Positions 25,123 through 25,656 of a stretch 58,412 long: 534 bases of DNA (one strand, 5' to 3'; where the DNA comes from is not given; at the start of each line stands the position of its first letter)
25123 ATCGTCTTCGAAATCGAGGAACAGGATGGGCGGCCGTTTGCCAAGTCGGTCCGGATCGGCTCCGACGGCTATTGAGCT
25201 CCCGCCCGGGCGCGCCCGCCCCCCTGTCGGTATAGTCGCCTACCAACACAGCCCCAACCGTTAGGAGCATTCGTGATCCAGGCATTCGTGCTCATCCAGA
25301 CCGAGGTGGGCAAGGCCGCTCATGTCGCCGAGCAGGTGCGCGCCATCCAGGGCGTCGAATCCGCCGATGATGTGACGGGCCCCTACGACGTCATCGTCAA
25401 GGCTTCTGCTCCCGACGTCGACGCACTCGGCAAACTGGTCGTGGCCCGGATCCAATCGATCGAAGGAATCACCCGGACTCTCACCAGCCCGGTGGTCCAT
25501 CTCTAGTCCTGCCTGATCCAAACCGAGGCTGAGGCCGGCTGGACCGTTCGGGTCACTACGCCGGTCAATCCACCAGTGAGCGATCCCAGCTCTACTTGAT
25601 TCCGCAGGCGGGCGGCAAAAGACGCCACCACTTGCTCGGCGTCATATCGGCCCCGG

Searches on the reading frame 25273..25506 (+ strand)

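Call 70: search_protein_families(library=pfam, proteins=[window:25273-25506:+])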
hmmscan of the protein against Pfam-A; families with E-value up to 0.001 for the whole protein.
window:25273-25506:+ (77 aa): 1 family
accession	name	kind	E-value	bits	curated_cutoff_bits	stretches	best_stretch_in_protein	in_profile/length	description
PF01037.27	AsnC_trans_reg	-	4e-15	55.9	25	1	6-75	1-71/73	Lrp/AsnC ligand binding domain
